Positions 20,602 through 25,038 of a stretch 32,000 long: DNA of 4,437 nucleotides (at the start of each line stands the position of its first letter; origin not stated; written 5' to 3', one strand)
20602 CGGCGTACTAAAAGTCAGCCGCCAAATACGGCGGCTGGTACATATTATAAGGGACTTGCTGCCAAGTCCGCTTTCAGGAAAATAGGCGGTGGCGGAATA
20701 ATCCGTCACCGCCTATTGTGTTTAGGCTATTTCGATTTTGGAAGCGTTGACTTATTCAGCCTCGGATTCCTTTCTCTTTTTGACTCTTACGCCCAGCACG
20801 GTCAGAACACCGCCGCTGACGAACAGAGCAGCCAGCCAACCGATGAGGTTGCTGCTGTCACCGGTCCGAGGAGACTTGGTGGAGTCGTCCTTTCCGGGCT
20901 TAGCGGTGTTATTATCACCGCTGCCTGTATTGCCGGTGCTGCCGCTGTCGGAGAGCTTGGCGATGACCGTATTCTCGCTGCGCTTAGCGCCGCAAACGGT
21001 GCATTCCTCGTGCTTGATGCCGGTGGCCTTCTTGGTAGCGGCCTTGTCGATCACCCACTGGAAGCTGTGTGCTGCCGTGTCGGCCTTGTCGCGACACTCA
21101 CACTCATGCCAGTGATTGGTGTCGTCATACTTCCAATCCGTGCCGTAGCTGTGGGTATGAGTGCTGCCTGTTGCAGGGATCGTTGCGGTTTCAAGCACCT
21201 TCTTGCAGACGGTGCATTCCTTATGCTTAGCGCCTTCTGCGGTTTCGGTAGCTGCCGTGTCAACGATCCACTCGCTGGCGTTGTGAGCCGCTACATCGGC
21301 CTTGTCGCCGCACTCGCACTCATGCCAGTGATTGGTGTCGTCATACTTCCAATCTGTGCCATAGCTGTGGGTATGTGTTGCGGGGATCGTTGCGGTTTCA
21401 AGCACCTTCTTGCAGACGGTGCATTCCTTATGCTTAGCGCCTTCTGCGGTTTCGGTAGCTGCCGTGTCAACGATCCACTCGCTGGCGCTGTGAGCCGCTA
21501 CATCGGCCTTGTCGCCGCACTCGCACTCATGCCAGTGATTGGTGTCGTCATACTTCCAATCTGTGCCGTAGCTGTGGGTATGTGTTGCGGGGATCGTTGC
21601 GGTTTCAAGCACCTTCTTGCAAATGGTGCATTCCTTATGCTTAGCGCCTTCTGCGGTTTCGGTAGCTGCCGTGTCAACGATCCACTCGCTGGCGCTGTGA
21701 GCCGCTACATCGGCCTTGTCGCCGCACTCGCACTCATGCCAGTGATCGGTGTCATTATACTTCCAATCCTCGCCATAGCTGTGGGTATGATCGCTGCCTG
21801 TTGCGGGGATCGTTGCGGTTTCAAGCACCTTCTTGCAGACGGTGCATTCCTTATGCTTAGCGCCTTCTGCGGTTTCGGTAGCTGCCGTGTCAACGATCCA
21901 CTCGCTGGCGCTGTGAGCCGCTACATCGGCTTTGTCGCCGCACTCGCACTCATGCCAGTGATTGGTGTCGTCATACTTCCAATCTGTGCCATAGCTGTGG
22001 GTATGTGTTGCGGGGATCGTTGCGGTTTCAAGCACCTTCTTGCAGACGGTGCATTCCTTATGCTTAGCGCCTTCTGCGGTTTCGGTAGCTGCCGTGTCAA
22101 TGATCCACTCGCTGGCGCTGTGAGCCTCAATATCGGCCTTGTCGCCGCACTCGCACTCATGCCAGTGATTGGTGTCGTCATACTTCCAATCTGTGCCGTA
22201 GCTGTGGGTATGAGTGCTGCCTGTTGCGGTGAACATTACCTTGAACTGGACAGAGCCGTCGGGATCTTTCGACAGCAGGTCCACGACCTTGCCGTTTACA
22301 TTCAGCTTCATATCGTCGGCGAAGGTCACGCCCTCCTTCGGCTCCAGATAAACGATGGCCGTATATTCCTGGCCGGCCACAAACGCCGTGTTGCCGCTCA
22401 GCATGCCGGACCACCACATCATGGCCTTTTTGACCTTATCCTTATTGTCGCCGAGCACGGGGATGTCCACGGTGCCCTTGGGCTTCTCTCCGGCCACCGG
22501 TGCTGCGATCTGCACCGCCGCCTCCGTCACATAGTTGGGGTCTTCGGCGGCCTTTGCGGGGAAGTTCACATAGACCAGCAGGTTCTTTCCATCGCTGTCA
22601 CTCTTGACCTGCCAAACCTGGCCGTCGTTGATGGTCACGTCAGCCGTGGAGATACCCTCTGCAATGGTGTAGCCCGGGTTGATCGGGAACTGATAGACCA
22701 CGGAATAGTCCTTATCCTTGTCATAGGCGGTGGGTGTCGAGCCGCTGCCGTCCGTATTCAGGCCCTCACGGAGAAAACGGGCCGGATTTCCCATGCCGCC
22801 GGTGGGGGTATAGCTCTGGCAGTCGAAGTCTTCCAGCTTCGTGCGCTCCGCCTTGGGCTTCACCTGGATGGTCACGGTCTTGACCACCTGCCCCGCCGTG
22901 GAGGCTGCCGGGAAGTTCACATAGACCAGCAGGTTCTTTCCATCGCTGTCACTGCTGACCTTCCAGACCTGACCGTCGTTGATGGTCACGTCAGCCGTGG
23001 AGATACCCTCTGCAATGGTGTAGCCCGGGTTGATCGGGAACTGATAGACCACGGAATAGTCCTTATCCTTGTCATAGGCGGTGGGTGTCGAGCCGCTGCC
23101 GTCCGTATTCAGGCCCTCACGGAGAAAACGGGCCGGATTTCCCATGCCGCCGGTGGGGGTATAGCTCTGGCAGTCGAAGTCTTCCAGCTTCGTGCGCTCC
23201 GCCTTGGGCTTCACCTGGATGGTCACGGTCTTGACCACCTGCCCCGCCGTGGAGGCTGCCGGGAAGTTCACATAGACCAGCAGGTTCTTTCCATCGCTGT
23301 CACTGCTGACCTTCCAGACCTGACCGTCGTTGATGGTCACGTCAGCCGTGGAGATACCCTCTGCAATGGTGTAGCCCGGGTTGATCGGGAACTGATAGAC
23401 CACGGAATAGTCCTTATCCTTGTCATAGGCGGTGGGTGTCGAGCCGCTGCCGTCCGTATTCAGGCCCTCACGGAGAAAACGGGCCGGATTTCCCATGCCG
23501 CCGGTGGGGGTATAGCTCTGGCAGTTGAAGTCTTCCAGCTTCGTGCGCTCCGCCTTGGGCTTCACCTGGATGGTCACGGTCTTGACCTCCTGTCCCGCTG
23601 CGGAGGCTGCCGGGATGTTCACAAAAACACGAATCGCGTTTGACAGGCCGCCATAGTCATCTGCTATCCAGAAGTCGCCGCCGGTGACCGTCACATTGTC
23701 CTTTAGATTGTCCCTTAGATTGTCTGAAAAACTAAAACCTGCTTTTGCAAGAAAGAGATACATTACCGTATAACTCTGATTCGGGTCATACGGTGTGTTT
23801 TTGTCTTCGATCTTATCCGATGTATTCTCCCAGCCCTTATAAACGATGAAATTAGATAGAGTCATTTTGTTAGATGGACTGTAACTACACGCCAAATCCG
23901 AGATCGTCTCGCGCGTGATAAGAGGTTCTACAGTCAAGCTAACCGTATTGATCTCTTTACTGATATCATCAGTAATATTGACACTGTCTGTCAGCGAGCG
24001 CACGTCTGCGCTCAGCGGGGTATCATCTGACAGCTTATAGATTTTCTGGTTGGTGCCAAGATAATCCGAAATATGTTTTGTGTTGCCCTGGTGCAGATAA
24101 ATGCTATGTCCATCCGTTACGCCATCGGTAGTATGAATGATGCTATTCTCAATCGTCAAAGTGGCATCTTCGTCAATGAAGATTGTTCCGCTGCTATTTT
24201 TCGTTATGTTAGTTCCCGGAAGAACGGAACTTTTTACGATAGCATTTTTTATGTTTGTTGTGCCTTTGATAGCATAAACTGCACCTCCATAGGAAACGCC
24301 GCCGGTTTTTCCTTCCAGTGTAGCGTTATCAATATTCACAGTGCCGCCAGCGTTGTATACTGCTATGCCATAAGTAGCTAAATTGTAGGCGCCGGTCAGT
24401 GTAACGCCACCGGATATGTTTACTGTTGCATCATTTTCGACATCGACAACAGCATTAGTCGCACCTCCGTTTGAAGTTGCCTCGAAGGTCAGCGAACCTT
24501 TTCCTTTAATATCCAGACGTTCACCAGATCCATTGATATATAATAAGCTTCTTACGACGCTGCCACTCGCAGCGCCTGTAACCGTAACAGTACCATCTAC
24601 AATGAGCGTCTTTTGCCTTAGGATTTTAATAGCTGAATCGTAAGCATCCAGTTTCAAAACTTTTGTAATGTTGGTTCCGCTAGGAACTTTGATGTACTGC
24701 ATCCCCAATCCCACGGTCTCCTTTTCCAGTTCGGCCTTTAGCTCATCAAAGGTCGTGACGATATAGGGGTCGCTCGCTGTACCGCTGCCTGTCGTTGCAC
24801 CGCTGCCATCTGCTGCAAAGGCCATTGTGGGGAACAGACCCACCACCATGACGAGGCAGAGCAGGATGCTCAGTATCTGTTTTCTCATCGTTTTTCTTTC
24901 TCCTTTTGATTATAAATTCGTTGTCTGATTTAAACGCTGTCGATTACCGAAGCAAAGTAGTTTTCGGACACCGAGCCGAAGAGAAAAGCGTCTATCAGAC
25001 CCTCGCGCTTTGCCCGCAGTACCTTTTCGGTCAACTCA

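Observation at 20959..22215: Six near-identical copies of an unassigned Cys/His-rich extracellular module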

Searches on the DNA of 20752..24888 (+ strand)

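Call 30: search_dna_similar(query=window:20752-24888:+, collection=plasmids, mode=near, max_rows=10)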
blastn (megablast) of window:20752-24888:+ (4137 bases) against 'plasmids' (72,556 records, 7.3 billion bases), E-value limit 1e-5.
Records with a match: 1; places in all: 1; records where one place covers at least 80% of the query: 0.
Best place of each record, by identity: 90-95% 1.
By first word of the organism name: Vescimonas 1.
By predicted mobility (MOB-suite, as given by PLSDB): non-mobilizable 1.
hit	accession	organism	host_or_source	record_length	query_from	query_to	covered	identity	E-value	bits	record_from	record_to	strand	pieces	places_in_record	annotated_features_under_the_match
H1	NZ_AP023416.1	Vescimonas fastidiosa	Homo sapiens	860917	100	410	8%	90.0%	9e-109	403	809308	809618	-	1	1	hypothetical protein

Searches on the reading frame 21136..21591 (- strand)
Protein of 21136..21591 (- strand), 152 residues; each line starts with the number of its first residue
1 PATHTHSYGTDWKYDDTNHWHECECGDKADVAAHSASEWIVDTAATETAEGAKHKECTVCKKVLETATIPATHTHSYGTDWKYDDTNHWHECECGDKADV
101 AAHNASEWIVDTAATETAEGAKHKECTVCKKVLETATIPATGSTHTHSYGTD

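Call 38: predict_structure(alignment_id=A1)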
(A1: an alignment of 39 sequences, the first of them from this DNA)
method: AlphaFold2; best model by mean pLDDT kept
length: 152 residues; sequences in the alignment: 39
mean_pLDDT: 93.8   pTM: 0.54
mean pLDDT of the five models: 93.8, 91.6, 91.5, 91.0, 90.7
residues with pLDDT >= 90: 125; 70-90: 24; 50-70: 3; < 50: 0
segments of 3 or more residues with pLDDT < 50: none
pLDDT, mean of each block of 10 residues (from residue 1): 83 97 96 98 93 98 97 88 98 94 98 96 98 98 79 69
secondary structure, 60 per line:
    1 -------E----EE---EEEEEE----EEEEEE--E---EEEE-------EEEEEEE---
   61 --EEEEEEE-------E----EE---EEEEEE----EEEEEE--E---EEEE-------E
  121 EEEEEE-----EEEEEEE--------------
elements in order: E18-23 E28-33 E40-43 E51-57 E63-69 E87-92 E97-102 E109-112 E120-126 E132-138

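Call 41: fold_search(model_id=the predicted structure, library=pdb)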
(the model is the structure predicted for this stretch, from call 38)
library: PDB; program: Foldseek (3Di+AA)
matches with E <= 10: 774; with E <= 0.001: 0
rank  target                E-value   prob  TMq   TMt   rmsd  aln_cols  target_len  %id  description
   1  8okv_D                1.9e-02  0.72  0.19  0.10  25.3       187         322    7  lipoprotein BT2095 from Bacteroides thetaiotamicron bound to cyanocobalamin CnCbl (released 2023-09-20)
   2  6wnx_A                2.1e-02  0.30  0.14  0.06  24.7       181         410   11  FBXW11-SKP1 in complex with a pSer33/pSer37 Beta-Catenin peptide (released 2020-05-06)
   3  8afq_D                2.2e-02  0.38  0.15  0.08  24.1       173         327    8  Tube assembly of Atg18-PR72AA (released 2023-11-01)
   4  6xt9_I                3.0e-02  0.38  0.16  0.05  24.8       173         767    9  Subunits BBS 1,4,8,9,18 of the human BBSome complex (released 2020-01-29)
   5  8i7o_P1               3.1e-02  0.28  0.14  0.05  22.2       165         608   11  In situ structure of axonemal doublet microtubules in mouse sperm with 16-nm repeat (released 2023-10-11)
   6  3no2                  3.5e-02  0.35  0.15  0.10  23.1       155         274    5  Crystal structure of a protein of unknown function (BACCAC_01654) from Bacteroides caccae at 1.35 A resolution (released 2010-07-28)
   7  6m90_A                3.5e-02  0.23  0.14  0.06  25.5       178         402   10  Monophosphorylated pSer33 b-Catenin peptide, b-TrCP/Skp1, NRX-2776 ternary complex (released 2019-04-03)
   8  7cqy_A                3.7e-02  0.41  0.16  0.07  24.6       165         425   11  Tetrathionate hydrolase from Acidithiobacillus ferrooxidans mutant - D325N (released 2021-01-27)
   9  5ltd_B                3.9e-02  0.38  0.15  0.08  24.0       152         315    6  Phosphate-bound Pichia angusta Atg18 (released 2017-09-20)
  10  6l8a_D                4.1e-02  0.63  0.19  0.07  24.2       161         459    9  Tetrathionate hydrolase from Acidithiobacillus ferrooxidans (released 2020-11-11)
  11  9tdz_A                4.3e-02  0.16  0.13  0.07  25.6       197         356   10  Crystal structure of beta-TrCP bound by diphosphorylated claspin degron peptide (released 2026-04-08)
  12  7cqy_C                4.5e-02  0.35  0.15  0.07  22.5       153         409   12  Tetrathionate hydrolase from Acidithiobacillus ferrooxidans mutant - D325N (released 2021-01-27)
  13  9t9w_A                4.5e-02  0.20  0.14  0.07  24.4       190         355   11  Crystal structure of beta-TrCP bound by diphosphorylated I-kappa-B-alpha degron peptide (released 2026-04-08)
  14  9t8y_A                4.5e-02  0.15  0.12  0.06  24.9       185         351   10  Crystal structure of beta-TrCP bound by monophosphorylated NRF2 degron peptide. (released 2026-04-08)
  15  9tg7_A                4.7e-02  0.23  0.15  0.08  26.3       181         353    9  Crystal structure of beta-TrCP bound by monophosphorylated WEE1 degron peptide (released 2026-04-08)
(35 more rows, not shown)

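Call 76: search_solved_structures(query=A1, max_evalue=1)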
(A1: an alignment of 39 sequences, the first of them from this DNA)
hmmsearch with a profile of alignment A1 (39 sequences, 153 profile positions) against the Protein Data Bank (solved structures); distinct sequences matched with E-value up to 1: 7.
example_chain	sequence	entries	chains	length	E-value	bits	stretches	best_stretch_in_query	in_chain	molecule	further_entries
9qa6_A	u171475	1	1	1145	1.1e-39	138.6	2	73-146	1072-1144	IgA protease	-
5yj3_C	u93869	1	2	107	0.21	14.4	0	50-137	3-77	Telomere zinc finger-associated protein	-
2ytp_A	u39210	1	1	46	0.42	13.4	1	119-142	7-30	Zinc finger protein 484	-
2emi_A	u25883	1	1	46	0.45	13.3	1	49-143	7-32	Zinc finger protein 484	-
3uk3_C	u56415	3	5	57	0.5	13.2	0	48-137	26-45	Zinc finger protein 217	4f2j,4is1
5lsj_N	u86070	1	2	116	0.51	13.1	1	20-99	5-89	Kinetochore-associated protein NSL1 homolog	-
1x6e_A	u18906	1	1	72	0.93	12.3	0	46-67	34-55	Zinc finger protein 24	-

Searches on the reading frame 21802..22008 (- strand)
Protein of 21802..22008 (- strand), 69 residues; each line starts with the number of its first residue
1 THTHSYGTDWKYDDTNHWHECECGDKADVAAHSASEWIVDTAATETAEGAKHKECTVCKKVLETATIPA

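Call 8: search_solved_structures(query=window:21802-22008:-, max_evalue=10, show_alignments=3)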
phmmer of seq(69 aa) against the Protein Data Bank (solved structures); distinct sequences matched with E-value up to 10: 1.
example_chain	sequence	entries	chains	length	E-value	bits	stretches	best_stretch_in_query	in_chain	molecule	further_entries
9qa6_A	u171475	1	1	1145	1.6e-36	126.5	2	4-68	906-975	IgA protease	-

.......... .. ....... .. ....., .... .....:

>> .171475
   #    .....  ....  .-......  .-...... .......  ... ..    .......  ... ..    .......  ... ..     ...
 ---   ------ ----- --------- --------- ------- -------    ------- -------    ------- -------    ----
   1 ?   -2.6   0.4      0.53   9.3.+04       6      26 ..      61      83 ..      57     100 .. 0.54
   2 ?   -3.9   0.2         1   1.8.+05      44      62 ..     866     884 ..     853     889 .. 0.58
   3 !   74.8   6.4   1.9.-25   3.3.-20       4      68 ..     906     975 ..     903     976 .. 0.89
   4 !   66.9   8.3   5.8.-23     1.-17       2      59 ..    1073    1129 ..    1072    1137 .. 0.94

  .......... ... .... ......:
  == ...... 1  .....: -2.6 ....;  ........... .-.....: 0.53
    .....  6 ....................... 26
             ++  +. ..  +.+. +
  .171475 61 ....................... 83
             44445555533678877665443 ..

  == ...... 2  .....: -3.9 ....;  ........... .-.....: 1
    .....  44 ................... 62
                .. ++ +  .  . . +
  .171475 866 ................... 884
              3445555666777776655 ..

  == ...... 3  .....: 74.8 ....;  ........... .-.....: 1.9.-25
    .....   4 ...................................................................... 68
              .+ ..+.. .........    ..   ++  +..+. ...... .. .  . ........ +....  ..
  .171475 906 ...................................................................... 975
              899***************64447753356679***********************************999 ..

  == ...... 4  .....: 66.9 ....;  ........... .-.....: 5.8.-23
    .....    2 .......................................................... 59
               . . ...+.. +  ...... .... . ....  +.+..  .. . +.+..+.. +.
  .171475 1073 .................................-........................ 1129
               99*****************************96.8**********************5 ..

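Call 15: find_homologous_proteins(query=window:21802-22008:-, max_evalue=0.001)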
Query seq(69 aa) (69 aa): 3 proteins with E <= 0.001 among 3 candidates.
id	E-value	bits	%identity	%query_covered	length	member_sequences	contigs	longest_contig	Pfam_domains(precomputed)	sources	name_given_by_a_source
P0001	1.2e-23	100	70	100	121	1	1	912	-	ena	-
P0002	8.4e-9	53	83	43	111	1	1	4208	-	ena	-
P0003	2.6e-7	48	88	46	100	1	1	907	-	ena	-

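Call 21: search_protein_representatives(protein=window:21802-22008:-)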
Query: 69 residues. Proteins with E-value up to 0.001 (for the whole library): 8446; up to 1e-10: 2941; up to 1e-30: 422. The best 150 are listed.
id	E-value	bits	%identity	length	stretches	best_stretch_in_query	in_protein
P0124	1.5e-169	560.7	70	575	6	2-69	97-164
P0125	6.2e-156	517.6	39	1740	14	2-67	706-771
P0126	5.6e-150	498.7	50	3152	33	30-67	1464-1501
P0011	1.6e-144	481.4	89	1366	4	1-69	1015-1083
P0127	1.9e-144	481.2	53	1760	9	1-68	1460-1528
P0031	1.1e-122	412.2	69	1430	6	1-69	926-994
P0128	5.8e-121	406.8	57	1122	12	2-67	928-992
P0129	4.7e-119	400.7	82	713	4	1-69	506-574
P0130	8.9e-119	399.9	58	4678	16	19-68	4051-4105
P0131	1.2e-117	396.3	50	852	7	1-67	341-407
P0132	6.6e-116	390.8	60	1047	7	2-63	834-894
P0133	4.7e-115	388.1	47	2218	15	2-69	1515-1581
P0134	6.0e-114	384.5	46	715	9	2-68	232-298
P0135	1.1e-111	377.4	71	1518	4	2-69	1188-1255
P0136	6.8e-108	365.4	53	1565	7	2-59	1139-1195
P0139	3.0e-94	322.2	44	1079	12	3-62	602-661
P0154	1.4e-79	275.7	36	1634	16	2-59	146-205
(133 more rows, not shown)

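Call 34: search_protein_families(library=pfam, proteins=[P0125, P0128, P0134, P0154, P0124, P0131, P0139], max_evalue=0.01)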
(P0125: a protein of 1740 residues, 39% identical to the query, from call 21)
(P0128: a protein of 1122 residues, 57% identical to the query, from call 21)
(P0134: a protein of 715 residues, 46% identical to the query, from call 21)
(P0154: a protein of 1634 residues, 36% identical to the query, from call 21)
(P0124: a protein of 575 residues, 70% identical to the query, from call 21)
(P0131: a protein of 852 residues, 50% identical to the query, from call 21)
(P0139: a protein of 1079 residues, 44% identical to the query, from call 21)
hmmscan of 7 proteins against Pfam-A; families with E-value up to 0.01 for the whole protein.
P0125 (1740 aa): 3 families
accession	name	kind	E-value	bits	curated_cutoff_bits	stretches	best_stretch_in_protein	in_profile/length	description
PF08271.17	Zn_Ribbon_TF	-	9.4e-14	51.1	29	0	893-909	18-34/43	TFIIB zinc-binding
PF21349.2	RUBY_RBDX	-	1.2e-10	41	26.5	0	1310-1325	1-16/30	Rubrerythrin, rubredoxin-like domain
PF13465.12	zf-H2C2_2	-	0.0017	19.1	40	0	1440-1458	8-26/26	Zinc-finger double domain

P0128 (1122 aa): 2 families
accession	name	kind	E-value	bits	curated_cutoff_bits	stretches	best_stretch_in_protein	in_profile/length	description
PF03442.20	CBM_X2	-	5.2e-14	52.5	28.9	2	341-408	13-75/83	Carbohydrate binding domain X2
PF21039.3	CEP104_ZnF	-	0.0082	16.8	27.4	1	705-782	31-104/112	Centrosomal protein CEP104, ZnF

P0134 (715 aa): 1 family
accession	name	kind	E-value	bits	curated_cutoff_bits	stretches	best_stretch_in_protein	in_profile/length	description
PF03802.19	CitX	-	0.0015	18.7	25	0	482-514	125-157/165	Apo-citrate lyase phosphoribosyl-dephospho-CoA transferase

P0154 (1634 aa): 4 families
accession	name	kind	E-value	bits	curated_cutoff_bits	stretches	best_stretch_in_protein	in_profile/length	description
PF09479.16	Flg_new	-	9.8e-05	22.8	27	0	1263-1308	2-44/65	Listeria-Bacteroides repeat domain (List_Bact_rpt)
PF16459.11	Phage_TAC_13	-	0.0016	19.2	28.8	0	706-760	26-80/98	Phage tail assembly chaperone, TAC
PF18998.6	Flg_new_2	-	0.0017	18.8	23.6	0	1275-1307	14-45/73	Divergent InlB B-repeat domain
PF24957.1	DrmE_C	-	0.0018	18.4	27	0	296-329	95-128/181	DISARM protein DrmE, C-terminal domain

P0124 (575 aa): 5 families
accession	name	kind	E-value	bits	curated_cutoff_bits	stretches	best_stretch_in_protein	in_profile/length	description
PF21349.2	RUBY_RBDX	-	7.2e-13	48.2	26.5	0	150-164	3-17/30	Rubrerythrin, rubredoxin-like domain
PF09526.16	DUF2387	-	3e-10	40.4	25.9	0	360-376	24-40/72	Probable metal-binding protein (DUF2387)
PF10080.14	FtrD-like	-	0.0014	19.2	26.3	0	368-387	53-73/101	Membrane iron-sulfur containing protein FtrD-like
PF14283.11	CD1107-like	-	0.0058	17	26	1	498-571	77-158/158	Mobile element protein CD1107-like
PF09889.16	DUF2116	-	0.0068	16.8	26.8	0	146-157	2-13/59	Probable treble clef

P0131 (852 aa): 15 families
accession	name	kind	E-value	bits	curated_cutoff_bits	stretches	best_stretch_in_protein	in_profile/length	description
PF21349.2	RUBY_RBDX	-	9e-19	67.1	26.5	0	465-478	1-14/30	Rubrerythrin, rubredoxin-like domain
PF13465.12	zf-H2C2_2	-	4.7e-11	42.8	40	0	99-113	9-23/26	Zinc-finger double domain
PF08271.17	Zn_Ribbon_TF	-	4.1e-10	39.5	29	0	393-411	20-38/43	TFIIB zinc-binding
PF02150.21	Zn_ribbon_RPB9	-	2.6e-09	37.3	25.2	0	383-401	13-30/36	RNA polymerases M/15 Kd subunit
PF06397.17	Desulfoferrod_N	-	9.5e-07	28.8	23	0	104-114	6-16/36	Desulfoferrodoxin, N-terminal domain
PF23108.1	Zf-C2H2_ZNF451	-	2e-06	28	29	0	465-488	1-24/57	Two consecutive Zinc fingers C2H2 type, ZNF451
PF23225.1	zf-C2H2_7th_ZNF462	-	1.7e-05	24.9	27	0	176-185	4-13/42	Zinc finger protein 462, seventh C2H2 zinc finger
PF08882.16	Acetone_carb_G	-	1.8e-05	25.4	21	0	427-480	40-92/113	Acetone carboxylase gamma subunit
PF10058.14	Zn_ribbon_10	-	1.8e-05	24.8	24.2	0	376-400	32-52/54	ER junction formation factor lunapark, zinc ribbon finger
PF09136.16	Glucodextran_B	-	2.1e-05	24.8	27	1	2-53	24-78/83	Glucodextranase, domain B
PF22952.2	KH_11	-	3.3e-05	24.6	24.6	0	237-297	8-68/85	Eukaryotic type KH-domain (KH-domain type I)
PF18868.7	zf-C2H2_3rep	-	0.00036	21.7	30.8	0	347-400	57-109/126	Zinc finger C2H2-type, 3 repeats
PF23674.1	RYYR-CCHC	-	0.0015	18.8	27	0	384-406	31-53/79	RYYR-CCHC domain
PF24292.1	DUF7479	-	0.0048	17.4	27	0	534-553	28-47/60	Domain of unknown function (DUF7479)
PF00301.25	Rubredoxin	-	0.006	17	23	0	249-287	2-36/47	Rubredoxin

P0139 (1079 aa): 6 families
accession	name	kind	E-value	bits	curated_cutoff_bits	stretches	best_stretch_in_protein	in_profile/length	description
PF25390.1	WD40_RLD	-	4.4e-89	299.7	150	2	115-465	31-359/363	RCC1-like domain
PF00415.24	RCC1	-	9.3e-76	250.7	21.7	7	247-300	1-50/50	Regulator of chromosome condensation (RCC1) repeat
PF13540.12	RCC1_2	-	3.2e-69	227.6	22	7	287-316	1-30/30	Regulator of chromosome condensation (RCC1) repeat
PF25384.1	Alsin_RLD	-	1.7e-19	70.8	100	2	78-153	242-313/405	Alsin RCC1-like domain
PF09526.16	DUF2387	-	1.1e-05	25.8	25.9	0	639-662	18-41/72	Probable metal-binding protein (DUF2387)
PF24307.1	DUF7486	-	0.0072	16.3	27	0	61-121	56-120/154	Family of unknown function (DUF7486)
